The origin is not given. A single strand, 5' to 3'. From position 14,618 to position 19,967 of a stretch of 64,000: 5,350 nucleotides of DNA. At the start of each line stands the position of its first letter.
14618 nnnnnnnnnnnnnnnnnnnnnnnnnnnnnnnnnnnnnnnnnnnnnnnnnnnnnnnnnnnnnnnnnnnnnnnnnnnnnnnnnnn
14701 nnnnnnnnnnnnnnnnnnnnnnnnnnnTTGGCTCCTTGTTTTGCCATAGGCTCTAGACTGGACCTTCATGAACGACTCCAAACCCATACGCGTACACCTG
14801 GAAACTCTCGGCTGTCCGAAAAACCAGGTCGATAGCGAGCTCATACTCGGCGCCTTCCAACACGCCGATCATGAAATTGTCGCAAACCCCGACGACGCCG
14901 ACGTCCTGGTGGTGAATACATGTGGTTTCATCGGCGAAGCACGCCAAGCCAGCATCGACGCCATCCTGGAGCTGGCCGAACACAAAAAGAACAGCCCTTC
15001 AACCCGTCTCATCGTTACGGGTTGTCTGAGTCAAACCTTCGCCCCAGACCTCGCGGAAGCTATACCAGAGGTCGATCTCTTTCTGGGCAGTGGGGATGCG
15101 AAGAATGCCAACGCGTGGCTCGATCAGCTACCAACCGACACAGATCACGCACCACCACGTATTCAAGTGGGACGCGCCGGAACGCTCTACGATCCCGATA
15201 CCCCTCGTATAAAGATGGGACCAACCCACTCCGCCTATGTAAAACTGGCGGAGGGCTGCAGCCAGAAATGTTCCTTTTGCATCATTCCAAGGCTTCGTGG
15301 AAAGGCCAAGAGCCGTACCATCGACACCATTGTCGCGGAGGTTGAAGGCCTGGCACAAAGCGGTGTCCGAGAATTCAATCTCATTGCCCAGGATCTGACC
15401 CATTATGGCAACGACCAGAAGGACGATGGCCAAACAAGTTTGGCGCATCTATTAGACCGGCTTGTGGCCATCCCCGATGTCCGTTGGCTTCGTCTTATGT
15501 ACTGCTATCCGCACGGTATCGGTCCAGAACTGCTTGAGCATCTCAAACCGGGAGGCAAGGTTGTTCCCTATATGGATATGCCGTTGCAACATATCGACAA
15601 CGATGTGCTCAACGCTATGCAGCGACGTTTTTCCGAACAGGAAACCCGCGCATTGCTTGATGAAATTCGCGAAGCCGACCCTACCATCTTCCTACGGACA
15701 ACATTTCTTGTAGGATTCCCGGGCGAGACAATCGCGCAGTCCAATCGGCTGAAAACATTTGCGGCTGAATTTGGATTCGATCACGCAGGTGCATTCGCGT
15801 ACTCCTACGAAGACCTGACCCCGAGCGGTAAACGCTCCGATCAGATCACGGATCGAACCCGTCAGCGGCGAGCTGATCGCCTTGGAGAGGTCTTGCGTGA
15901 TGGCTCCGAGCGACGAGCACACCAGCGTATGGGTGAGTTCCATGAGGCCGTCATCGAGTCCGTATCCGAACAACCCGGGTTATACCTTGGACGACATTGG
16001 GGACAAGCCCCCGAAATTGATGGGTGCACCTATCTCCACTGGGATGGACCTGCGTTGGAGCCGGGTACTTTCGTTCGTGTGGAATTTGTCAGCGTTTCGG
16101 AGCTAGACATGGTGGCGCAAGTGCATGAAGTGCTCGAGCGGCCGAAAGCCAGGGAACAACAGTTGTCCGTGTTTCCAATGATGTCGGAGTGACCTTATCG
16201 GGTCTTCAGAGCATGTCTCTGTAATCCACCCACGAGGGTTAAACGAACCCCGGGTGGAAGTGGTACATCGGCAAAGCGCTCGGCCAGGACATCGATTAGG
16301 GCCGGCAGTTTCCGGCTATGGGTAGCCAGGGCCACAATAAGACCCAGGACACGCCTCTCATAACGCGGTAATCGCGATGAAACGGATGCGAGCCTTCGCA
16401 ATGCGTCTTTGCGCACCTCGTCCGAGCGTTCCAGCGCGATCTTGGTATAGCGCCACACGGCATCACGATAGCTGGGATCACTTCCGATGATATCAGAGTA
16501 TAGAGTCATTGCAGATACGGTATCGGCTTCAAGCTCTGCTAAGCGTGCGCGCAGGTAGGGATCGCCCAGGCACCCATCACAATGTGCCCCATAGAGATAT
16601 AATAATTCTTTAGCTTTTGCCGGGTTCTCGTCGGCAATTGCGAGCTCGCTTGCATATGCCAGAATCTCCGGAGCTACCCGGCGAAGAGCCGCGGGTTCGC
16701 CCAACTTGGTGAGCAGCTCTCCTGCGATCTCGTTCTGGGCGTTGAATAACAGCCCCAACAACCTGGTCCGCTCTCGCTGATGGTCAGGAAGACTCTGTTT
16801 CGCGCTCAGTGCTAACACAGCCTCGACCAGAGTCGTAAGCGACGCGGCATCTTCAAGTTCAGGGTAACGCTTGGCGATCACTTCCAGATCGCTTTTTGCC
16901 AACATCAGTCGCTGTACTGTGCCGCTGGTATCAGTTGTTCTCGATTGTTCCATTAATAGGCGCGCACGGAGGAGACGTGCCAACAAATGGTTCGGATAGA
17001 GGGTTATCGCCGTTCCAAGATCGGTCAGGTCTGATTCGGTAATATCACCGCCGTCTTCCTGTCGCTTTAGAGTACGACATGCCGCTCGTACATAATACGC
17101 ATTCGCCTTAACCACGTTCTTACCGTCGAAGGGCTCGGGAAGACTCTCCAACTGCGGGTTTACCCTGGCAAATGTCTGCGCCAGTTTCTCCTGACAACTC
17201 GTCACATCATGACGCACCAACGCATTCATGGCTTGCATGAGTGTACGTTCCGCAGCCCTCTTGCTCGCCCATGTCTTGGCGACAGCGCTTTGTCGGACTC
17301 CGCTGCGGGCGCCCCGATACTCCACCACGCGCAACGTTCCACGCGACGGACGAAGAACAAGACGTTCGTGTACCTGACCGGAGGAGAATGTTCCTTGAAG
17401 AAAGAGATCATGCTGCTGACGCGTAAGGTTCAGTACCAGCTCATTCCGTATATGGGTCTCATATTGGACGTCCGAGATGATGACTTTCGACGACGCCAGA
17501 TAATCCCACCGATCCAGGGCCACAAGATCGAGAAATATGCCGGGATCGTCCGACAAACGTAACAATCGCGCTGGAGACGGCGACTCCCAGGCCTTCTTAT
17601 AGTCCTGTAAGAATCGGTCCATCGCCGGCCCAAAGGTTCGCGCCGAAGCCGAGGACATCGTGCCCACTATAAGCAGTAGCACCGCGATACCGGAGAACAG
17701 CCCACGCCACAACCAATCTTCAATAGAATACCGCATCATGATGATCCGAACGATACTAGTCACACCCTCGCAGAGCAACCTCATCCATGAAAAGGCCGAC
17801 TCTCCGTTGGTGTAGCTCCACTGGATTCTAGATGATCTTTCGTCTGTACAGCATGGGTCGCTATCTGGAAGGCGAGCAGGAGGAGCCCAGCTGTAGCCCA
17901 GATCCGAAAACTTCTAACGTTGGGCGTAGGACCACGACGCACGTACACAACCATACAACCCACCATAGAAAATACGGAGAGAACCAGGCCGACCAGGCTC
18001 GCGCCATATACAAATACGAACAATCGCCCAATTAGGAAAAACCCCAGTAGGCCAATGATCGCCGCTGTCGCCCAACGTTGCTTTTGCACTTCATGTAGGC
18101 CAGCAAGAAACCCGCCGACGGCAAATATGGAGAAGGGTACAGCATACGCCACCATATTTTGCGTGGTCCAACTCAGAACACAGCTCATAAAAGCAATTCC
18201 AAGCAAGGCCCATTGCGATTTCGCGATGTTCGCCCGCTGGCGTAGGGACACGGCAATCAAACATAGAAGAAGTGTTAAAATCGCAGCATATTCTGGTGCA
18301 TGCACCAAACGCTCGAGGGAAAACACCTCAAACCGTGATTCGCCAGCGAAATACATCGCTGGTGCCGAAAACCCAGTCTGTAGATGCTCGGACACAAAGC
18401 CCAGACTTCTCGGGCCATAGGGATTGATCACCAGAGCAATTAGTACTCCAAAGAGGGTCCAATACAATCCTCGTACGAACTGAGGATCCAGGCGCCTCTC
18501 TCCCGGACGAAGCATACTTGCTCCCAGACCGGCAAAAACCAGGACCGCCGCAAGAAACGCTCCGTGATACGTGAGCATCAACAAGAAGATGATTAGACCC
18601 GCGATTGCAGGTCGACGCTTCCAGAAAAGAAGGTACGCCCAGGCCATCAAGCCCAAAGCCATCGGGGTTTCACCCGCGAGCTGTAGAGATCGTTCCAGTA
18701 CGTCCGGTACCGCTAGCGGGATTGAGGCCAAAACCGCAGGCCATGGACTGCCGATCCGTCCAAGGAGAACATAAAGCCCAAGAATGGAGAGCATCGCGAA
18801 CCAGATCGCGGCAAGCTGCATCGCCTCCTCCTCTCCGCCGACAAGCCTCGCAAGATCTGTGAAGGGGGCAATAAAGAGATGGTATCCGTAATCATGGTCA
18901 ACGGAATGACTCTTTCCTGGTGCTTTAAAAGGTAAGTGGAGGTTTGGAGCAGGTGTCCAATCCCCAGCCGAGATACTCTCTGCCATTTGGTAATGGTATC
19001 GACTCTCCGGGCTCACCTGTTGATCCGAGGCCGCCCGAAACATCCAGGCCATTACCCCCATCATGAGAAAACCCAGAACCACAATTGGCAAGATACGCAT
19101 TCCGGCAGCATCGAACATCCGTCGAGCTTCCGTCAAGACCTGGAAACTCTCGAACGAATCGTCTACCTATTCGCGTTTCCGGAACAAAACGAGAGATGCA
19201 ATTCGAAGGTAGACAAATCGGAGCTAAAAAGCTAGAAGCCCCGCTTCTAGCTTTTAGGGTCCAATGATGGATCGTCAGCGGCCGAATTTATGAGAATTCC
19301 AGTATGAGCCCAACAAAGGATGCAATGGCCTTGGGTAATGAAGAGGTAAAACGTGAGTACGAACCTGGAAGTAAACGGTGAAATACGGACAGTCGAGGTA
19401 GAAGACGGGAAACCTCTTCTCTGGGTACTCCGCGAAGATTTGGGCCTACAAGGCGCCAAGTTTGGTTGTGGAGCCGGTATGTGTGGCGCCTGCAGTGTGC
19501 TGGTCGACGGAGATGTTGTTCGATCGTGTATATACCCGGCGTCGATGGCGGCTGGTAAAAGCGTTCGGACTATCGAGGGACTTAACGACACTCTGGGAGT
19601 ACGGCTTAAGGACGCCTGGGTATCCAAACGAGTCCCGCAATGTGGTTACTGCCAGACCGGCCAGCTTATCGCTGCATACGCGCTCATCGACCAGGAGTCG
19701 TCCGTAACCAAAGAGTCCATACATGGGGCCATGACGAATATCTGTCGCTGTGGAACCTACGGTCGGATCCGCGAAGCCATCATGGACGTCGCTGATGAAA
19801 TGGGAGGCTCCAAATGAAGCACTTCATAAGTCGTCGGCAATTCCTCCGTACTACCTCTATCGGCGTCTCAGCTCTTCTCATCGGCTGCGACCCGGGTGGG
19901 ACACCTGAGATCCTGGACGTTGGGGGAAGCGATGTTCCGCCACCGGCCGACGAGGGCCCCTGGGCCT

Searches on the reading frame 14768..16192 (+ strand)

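Call 15: search_protein_families(library=pfam, proteins=[window:14768-16192:+], max_evalue=0.001)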
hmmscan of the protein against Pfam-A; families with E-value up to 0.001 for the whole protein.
window:14768-16192:+ (474 aa): 3 families
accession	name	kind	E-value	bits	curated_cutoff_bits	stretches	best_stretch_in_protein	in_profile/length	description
PF00919.26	UPF0004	-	5.2e-26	91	27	1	8-107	1-98/98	Uncharacterized protein family UPF0004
PF04055.27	Radical_SAM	-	1.6e-17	64.6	29.5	1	160-323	3-157/166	Radical SAM superfamily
PF18693.7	TRAM_2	-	9.9e-12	45.3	27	1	389-452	2-62/63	TRAM domain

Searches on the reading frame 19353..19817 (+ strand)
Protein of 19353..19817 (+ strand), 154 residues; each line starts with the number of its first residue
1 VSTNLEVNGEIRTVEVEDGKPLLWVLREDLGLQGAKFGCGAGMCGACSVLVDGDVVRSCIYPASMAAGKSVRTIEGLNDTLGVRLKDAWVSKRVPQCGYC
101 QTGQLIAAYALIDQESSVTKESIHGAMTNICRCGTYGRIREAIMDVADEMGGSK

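Call 85: search_protein_families(library=pfam, proteins=[window:19353-19817:+], max_evalue=0.001)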
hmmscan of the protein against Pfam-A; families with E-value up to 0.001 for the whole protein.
window:19353-19817:+ (154 aa): 3 families
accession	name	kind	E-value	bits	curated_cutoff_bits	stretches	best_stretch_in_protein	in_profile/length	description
PF01799.25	Fer2_2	-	1.4e-20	73.6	30.3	1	73-143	1-74/75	[2Fe-2S] binding domain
PF00111.32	Fer2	-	6.9e-10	39.2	21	1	6-59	2-55/77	2Fe-2S iron-sulfur cluster binding domain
PF13085.11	Fer2_3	-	7.2e-05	23.2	27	1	38-78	51-90/107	2Fe-2S iron-sulfur cluster binding domain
